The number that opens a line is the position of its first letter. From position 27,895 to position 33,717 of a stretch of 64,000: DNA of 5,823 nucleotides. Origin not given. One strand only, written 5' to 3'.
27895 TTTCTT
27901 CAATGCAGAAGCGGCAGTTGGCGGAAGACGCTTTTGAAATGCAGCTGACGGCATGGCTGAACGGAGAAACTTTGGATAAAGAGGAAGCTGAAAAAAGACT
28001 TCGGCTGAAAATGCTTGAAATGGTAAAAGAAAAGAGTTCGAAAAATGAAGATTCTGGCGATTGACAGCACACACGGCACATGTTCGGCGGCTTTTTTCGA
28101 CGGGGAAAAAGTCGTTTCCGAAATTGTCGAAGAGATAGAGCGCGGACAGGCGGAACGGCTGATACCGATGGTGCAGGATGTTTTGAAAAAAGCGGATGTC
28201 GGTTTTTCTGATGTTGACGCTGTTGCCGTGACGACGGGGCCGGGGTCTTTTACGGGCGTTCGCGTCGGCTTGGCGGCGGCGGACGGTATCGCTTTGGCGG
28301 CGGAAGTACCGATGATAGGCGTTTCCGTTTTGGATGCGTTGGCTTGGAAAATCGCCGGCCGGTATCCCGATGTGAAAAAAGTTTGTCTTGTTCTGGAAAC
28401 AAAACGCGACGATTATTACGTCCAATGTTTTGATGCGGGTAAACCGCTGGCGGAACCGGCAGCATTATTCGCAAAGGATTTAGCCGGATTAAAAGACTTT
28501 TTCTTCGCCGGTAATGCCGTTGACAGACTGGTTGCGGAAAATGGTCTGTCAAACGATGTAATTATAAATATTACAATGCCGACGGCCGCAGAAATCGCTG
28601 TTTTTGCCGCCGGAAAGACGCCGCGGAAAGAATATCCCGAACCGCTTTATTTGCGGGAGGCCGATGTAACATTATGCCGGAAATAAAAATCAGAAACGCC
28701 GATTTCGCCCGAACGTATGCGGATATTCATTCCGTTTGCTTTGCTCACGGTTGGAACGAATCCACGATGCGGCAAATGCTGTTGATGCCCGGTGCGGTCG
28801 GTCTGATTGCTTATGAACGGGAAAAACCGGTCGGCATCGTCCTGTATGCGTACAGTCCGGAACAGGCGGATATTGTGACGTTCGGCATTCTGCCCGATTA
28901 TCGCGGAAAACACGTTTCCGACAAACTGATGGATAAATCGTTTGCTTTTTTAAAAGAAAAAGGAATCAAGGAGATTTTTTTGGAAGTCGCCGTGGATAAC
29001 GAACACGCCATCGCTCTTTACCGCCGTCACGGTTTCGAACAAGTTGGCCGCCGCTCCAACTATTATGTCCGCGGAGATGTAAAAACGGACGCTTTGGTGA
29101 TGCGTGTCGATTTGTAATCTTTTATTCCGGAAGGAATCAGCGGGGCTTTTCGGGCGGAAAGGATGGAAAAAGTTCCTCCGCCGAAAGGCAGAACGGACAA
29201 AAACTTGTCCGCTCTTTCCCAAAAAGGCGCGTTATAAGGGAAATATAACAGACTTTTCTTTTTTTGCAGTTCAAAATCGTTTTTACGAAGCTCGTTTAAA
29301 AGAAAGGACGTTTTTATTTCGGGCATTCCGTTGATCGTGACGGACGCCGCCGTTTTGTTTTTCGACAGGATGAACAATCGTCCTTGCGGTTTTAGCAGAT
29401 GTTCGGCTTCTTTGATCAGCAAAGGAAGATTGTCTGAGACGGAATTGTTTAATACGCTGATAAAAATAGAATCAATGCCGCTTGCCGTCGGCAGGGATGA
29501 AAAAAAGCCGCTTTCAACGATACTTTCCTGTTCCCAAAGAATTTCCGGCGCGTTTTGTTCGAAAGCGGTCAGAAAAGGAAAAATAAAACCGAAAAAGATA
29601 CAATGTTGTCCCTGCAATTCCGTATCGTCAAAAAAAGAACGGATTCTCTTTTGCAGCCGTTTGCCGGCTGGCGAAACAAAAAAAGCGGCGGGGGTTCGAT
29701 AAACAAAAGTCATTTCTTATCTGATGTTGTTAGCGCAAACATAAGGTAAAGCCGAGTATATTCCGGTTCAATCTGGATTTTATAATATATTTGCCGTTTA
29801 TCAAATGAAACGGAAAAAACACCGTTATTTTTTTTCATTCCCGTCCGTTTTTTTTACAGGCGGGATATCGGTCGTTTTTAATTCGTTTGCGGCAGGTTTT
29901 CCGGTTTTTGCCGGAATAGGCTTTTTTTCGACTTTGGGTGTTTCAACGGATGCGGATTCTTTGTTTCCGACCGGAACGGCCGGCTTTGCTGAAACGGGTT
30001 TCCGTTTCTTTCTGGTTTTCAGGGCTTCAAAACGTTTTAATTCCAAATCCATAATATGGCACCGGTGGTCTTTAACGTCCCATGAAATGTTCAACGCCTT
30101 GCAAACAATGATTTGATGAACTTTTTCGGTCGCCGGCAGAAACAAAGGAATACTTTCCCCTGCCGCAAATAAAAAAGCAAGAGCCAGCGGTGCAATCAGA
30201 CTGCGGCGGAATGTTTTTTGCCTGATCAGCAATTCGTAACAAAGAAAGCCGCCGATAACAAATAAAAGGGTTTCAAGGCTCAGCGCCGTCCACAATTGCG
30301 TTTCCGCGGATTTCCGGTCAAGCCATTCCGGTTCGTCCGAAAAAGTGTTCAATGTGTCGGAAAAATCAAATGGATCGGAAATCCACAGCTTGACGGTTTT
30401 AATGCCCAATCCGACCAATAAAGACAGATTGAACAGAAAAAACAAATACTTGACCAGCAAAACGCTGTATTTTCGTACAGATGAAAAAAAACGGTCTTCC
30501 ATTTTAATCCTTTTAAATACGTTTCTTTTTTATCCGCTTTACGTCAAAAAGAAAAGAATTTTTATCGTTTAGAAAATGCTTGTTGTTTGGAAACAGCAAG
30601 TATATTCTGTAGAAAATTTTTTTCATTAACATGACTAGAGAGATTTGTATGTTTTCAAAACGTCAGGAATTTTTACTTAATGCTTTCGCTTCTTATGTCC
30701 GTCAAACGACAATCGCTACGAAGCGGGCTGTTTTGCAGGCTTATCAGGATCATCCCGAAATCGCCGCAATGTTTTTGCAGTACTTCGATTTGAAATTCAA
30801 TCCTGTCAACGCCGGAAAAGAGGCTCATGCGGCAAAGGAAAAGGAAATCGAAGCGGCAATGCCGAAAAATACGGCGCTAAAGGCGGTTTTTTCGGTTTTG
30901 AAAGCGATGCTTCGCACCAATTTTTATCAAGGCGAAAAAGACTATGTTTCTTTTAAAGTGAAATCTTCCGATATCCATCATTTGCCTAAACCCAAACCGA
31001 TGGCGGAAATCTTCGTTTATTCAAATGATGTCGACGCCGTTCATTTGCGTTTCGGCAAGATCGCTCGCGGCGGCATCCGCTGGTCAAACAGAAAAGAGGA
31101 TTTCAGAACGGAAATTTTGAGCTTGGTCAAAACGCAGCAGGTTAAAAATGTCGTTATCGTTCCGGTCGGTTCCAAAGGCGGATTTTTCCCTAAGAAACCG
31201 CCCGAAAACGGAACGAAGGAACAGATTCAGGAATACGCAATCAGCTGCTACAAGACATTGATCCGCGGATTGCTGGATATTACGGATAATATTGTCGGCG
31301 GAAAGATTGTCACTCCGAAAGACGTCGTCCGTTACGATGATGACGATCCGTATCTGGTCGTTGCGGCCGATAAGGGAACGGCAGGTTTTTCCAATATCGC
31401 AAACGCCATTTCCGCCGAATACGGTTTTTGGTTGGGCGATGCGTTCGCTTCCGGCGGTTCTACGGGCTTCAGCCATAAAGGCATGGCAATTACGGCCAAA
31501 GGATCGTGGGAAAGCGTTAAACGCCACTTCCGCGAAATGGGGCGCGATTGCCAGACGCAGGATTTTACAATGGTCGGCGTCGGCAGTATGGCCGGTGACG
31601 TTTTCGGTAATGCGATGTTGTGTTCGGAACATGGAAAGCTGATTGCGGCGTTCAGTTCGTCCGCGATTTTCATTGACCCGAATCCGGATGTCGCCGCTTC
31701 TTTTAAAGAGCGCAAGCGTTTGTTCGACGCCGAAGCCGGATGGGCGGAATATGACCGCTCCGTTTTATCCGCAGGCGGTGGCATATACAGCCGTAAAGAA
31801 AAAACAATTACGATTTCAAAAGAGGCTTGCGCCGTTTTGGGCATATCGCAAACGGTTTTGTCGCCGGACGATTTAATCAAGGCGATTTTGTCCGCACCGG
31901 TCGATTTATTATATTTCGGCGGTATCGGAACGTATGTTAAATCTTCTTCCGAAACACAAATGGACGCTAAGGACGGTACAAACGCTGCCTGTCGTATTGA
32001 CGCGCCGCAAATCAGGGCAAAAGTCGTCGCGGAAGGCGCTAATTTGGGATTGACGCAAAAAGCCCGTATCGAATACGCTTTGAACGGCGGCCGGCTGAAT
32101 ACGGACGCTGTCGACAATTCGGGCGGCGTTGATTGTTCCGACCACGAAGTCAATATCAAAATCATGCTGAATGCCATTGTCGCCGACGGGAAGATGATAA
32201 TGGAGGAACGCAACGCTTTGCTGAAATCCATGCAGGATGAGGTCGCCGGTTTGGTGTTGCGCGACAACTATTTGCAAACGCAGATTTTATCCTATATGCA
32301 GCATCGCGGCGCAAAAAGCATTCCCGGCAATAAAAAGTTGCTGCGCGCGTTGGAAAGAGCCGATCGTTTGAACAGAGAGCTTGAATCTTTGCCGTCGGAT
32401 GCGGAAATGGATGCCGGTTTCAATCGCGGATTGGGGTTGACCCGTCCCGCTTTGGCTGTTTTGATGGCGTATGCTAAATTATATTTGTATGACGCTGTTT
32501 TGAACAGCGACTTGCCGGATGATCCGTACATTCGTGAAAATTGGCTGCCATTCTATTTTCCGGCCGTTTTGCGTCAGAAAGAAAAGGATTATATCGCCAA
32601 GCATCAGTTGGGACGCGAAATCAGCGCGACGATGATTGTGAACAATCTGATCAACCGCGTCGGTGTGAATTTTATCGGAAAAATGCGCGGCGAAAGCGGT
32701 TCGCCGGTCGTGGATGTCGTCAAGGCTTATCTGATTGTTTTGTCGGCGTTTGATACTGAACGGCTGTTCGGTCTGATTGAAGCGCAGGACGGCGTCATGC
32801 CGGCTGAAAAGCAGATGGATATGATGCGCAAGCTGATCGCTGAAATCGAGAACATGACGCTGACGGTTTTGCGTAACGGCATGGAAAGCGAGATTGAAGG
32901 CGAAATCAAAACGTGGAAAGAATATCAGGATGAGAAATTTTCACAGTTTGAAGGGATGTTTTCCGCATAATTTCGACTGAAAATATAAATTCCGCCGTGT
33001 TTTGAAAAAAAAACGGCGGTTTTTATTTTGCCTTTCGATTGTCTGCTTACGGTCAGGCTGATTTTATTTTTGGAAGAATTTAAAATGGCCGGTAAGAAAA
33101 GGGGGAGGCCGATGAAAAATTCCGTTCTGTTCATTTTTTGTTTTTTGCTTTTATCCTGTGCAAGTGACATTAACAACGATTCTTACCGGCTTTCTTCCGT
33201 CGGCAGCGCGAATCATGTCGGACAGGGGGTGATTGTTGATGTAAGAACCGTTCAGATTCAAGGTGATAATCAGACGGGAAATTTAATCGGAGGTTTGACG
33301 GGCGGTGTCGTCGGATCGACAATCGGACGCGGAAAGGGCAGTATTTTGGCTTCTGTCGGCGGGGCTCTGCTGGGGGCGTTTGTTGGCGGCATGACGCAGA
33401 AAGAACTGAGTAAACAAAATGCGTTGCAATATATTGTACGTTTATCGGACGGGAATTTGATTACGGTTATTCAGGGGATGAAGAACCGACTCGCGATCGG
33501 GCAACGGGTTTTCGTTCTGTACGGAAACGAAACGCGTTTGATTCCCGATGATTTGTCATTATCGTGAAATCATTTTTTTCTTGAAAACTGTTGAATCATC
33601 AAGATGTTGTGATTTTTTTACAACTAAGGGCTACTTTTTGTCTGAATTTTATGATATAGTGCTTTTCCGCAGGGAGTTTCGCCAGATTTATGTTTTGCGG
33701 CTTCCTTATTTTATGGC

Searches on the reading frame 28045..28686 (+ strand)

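Call 20: search_protein_families(library=pfam, proteins=[window:28045-28686:+], max_evalue=0.001)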
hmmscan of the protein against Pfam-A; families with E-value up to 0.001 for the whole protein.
window:28045-28686:+ (213 aa): 1 family
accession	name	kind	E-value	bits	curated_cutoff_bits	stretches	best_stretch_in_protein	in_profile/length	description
PF00814.31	TsaD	-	2.3e-23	83.7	24.8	1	30-127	24-121/264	tRNA N6-adenosine threonylcarbamoyltransferase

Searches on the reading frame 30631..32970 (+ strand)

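Call 20: search_protein_families(library=pfam, proteins=[window:30631-32970:+], max_evalue=0.001)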
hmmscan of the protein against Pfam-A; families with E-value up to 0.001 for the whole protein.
window:30631-32970:+ (779 aa): 4 families
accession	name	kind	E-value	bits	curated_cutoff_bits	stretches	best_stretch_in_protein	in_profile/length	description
PF05088.18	Bac_GDH_CD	-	4e-231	768.2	22.8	1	77-555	12-496/497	Bacterial NAD-glutamate dehydrogenase, catalytic domain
PF21074.2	GDH_C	-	1.9e-45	156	26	1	600-764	1-165/339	Glutamate dehydrogenase, C-terminal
PF00208.27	ELFV_dehydrog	-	1.9e-06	28.2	23.4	1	459-512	130-186/241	Glutamate/Leucine/Phenylalanine/Valine dehydrogenase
PF21078.2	GDH_HM3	-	3.2e-05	24.4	24.6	1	9-58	16-66/66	Glutamate dehydrogenase, helical motif 3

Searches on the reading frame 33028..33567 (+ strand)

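Call 20: search_protein_families(library=pfam, proteins=[window:33028-33567:+], max_evalue=0.001)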
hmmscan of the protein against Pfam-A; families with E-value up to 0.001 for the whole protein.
window:33028-33567:+ (179 aa): 3 families
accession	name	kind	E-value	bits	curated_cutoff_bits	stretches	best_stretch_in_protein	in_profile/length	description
PF05433.20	Rick_17kDa_Anti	-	3.8e-07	30.3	24.2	1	85-123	3-42/43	Glycine zipper 2TM domain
PF13488.11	Gly-zipper_Omp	-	1.1e-06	28.8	25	1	84-125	2-44/46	Glycine zipper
PF13441.11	Gly-zipper_YMGG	-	0.00066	19.8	28.9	0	81-121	3-44/45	YMGG-like Gly-zipper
